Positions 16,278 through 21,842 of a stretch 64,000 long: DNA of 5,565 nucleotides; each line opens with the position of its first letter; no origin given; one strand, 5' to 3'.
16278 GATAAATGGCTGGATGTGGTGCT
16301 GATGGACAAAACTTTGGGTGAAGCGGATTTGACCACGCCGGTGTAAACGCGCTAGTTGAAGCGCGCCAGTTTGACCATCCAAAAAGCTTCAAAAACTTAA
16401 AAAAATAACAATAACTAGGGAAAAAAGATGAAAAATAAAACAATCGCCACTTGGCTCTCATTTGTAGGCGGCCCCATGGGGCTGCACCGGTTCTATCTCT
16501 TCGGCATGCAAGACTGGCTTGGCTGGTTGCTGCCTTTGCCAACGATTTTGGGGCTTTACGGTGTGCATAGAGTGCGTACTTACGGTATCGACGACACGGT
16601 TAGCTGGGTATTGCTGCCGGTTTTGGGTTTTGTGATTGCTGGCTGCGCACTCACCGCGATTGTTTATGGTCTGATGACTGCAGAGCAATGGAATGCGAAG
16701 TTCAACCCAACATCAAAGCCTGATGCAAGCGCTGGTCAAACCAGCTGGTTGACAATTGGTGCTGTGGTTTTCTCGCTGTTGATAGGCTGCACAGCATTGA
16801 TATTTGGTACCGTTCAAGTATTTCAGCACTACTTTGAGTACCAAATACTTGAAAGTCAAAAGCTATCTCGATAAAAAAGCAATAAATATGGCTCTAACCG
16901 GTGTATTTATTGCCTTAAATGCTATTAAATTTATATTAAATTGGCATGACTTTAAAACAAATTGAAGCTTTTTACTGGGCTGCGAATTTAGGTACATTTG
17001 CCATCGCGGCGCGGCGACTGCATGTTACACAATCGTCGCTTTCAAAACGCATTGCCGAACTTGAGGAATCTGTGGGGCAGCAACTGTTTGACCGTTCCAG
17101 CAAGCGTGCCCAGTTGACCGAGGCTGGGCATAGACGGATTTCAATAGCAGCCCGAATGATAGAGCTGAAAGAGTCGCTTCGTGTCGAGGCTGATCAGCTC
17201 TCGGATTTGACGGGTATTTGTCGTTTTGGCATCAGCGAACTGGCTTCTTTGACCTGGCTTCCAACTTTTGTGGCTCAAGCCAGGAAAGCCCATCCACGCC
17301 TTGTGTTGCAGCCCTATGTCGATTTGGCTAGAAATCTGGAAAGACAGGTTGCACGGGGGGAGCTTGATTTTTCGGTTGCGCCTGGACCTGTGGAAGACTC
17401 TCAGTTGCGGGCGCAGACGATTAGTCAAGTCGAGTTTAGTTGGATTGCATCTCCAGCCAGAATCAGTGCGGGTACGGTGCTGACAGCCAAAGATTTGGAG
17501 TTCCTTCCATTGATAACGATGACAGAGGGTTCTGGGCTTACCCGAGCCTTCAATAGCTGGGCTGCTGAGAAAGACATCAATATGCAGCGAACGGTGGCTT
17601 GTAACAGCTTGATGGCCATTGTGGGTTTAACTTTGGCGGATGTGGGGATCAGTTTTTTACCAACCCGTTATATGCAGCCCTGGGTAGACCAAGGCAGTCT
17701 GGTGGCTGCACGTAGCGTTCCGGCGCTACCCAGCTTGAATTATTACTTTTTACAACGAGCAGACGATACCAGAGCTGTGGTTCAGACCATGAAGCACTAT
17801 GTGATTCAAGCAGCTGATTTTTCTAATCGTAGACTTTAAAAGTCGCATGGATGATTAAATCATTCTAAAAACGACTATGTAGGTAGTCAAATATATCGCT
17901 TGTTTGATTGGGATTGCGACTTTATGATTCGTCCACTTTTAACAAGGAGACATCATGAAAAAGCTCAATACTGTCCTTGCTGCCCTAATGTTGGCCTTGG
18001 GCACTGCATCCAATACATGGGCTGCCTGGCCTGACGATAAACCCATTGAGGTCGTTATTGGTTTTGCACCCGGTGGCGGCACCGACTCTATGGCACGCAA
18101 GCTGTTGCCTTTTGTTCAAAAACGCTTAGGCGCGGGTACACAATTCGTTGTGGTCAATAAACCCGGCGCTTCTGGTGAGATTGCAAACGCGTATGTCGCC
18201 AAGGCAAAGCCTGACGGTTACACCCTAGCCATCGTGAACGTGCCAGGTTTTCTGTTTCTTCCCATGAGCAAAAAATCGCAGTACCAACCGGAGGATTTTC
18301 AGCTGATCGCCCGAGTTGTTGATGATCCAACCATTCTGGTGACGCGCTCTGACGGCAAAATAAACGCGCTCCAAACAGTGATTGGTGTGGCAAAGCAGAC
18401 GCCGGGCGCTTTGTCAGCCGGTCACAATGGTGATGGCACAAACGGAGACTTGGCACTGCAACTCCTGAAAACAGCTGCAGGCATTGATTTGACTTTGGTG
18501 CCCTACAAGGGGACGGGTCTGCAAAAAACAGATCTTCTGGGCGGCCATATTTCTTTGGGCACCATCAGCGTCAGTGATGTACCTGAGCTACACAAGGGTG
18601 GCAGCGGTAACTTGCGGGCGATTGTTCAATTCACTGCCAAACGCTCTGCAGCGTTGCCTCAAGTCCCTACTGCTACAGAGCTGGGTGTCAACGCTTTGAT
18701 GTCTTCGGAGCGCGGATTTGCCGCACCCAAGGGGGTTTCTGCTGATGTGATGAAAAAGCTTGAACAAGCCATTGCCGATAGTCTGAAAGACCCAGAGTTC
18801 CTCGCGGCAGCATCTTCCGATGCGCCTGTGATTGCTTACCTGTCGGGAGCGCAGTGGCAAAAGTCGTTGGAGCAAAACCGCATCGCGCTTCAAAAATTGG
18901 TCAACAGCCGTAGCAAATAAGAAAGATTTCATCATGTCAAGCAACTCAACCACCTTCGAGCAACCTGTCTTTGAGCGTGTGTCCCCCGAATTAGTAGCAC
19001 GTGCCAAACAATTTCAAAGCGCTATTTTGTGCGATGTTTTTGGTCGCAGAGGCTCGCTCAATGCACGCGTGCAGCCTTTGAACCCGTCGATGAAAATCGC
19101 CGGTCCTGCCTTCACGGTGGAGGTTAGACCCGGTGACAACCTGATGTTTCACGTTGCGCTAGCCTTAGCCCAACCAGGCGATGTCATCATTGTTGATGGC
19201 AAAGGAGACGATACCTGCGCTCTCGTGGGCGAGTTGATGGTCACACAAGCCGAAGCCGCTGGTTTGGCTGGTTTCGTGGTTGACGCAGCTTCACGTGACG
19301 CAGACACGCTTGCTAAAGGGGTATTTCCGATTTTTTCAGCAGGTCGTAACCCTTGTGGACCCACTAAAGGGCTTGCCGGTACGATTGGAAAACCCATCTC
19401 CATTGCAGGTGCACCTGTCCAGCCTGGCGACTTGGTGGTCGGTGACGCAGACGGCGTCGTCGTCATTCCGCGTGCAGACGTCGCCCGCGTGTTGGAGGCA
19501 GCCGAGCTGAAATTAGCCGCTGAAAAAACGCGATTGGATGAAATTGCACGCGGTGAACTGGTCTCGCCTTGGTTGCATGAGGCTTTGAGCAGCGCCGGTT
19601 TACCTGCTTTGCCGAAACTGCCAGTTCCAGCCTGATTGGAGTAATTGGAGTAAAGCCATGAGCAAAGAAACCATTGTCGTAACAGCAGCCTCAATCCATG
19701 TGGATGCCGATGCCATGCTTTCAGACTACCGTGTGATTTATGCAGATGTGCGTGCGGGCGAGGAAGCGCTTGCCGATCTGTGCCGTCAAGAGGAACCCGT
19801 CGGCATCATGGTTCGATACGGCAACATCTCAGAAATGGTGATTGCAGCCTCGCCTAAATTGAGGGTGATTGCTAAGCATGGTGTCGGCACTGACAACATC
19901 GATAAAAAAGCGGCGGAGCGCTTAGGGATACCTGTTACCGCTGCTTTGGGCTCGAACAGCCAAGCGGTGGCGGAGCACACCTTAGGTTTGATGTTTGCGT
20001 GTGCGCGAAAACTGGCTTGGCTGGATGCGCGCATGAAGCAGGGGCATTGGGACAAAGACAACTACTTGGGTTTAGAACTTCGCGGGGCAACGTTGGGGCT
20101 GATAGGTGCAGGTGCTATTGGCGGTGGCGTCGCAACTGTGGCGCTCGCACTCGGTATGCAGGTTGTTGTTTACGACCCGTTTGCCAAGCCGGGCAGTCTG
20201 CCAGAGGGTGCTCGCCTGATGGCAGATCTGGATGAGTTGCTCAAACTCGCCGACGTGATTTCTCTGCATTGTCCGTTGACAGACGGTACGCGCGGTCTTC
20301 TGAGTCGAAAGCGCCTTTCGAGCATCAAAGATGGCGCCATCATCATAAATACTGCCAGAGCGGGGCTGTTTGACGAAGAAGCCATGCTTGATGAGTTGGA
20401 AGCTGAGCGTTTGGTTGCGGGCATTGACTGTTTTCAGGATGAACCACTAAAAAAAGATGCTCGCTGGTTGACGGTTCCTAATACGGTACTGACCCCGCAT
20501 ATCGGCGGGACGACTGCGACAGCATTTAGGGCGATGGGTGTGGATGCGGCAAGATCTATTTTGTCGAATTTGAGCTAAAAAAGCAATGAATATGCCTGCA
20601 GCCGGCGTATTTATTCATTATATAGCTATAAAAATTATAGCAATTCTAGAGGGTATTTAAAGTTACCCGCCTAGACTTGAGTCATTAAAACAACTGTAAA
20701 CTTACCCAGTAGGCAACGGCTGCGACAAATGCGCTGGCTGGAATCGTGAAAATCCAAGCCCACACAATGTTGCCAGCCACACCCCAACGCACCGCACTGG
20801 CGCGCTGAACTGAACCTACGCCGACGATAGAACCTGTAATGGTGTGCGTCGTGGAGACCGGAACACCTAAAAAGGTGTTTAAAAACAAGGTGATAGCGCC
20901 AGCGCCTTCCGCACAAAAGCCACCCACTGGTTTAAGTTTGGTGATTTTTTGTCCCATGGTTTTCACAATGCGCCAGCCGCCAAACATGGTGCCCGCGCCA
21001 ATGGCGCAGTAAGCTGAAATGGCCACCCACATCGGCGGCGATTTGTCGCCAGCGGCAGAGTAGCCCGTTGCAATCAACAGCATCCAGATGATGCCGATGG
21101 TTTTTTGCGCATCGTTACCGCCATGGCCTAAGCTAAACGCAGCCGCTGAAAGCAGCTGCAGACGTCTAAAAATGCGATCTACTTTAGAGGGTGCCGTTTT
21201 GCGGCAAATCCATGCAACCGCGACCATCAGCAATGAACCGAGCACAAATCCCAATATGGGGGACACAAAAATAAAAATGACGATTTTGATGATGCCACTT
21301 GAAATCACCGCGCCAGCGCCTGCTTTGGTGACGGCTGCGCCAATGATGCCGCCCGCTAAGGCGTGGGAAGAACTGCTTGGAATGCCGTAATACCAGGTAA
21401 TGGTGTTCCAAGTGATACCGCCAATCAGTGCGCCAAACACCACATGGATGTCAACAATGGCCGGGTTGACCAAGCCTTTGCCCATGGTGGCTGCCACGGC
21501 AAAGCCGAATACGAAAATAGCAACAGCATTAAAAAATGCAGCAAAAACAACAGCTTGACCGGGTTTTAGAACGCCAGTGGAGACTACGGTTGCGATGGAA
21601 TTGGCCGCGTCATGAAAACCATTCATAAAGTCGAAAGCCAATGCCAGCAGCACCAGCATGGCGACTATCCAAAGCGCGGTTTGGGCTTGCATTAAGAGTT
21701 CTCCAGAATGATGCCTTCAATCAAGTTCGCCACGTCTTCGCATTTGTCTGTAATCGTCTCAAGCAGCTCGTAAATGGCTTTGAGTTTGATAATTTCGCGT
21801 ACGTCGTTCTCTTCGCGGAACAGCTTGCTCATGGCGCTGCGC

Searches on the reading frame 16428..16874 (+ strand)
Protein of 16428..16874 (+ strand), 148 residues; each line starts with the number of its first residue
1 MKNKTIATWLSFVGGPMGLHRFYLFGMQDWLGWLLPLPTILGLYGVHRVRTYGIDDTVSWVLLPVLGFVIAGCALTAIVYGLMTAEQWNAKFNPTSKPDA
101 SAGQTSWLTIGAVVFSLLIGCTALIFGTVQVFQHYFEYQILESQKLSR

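Call 92: search_protein_families(library=pfam, proteins=[window:16428-16874:+])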
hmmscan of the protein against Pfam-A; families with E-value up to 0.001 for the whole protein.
window:16428-16874:+ (148 aa): 1 family
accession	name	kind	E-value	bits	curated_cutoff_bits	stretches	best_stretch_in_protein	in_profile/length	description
PF05154.21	TM2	-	0.00034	21.2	27.9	1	2-36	3-37/51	TM2 domain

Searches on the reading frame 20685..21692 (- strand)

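Call 92: search_protein_families(library=pfam, proteins=[window:20685-21692:-])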
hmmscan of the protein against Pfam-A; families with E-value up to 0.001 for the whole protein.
window:20685-21692:- (335 aa): 1 family
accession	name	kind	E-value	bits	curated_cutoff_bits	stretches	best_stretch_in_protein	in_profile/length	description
PF01384.25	PHO4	-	5e-94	315.6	33.7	1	24-324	1-350/350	Phosphate transporter family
